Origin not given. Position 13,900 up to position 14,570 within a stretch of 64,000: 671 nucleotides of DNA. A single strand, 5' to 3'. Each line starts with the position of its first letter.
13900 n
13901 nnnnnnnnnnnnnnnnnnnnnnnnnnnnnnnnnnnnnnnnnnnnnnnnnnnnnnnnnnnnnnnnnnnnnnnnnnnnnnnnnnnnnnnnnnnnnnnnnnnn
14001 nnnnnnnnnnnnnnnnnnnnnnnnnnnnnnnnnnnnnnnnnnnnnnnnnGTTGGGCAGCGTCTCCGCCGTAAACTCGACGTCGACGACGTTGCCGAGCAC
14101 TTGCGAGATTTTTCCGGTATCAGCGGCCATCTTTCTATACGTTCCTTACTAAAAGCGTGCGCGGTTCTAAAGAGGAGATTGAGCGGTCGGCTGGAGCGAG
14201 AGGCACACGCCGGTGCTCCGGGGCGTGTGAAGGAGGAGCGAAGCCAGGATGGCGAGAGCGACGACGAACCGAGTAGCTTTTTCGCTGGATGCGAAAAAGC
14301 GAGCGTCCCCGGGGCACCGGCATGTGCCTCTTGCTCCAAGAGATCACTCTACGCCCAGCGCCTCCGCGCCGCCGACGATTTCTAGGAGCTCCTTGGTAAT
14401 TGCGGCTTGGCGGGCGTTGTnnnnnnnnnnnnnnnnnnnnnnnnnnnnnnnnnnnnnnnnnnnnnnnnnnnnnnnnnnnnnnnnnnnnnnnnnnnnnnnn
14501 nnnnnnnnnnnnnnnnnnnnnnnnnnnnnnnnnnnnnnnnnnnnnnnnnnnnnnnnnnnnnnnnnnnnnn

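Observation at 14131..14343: Element E2 splits atpG from atpD and carries an anti-Shine-Dalgarno-like tract in the mRNA sense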

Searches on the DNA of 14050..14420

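Call 33: search_rna_families(source=window, start=14050, end=14420, threshold=evalue, max_evalue=10, show_alignments=2)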
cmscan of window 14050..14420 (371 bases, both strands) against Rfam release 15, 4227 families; matches with E-value up to 10: 4.
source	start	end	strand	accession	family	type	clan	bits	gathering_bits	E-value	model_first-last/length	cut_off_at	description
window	14181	14349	+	RF04159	MIR1437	Gene; miRNA;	-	37.7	168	5e-05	1-192/192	no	MIR1437 microRNA precursor family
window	14153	14370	+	RF04119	MIR1858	Gene; miRNA;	-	29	137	0.0046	1-197/197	no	MIR1858 microRNA precursor family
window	14193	14337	-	RF04104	MIR918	Gene; miRNA;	-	28.4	268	0.0032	1-265/265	no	MIR918 microRNA precursor family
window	14199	14264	+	RF03626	mir-9791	Gene; miRNA;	-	13.8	70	6.9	1-79/79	no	mir-9791 microRNA precursor family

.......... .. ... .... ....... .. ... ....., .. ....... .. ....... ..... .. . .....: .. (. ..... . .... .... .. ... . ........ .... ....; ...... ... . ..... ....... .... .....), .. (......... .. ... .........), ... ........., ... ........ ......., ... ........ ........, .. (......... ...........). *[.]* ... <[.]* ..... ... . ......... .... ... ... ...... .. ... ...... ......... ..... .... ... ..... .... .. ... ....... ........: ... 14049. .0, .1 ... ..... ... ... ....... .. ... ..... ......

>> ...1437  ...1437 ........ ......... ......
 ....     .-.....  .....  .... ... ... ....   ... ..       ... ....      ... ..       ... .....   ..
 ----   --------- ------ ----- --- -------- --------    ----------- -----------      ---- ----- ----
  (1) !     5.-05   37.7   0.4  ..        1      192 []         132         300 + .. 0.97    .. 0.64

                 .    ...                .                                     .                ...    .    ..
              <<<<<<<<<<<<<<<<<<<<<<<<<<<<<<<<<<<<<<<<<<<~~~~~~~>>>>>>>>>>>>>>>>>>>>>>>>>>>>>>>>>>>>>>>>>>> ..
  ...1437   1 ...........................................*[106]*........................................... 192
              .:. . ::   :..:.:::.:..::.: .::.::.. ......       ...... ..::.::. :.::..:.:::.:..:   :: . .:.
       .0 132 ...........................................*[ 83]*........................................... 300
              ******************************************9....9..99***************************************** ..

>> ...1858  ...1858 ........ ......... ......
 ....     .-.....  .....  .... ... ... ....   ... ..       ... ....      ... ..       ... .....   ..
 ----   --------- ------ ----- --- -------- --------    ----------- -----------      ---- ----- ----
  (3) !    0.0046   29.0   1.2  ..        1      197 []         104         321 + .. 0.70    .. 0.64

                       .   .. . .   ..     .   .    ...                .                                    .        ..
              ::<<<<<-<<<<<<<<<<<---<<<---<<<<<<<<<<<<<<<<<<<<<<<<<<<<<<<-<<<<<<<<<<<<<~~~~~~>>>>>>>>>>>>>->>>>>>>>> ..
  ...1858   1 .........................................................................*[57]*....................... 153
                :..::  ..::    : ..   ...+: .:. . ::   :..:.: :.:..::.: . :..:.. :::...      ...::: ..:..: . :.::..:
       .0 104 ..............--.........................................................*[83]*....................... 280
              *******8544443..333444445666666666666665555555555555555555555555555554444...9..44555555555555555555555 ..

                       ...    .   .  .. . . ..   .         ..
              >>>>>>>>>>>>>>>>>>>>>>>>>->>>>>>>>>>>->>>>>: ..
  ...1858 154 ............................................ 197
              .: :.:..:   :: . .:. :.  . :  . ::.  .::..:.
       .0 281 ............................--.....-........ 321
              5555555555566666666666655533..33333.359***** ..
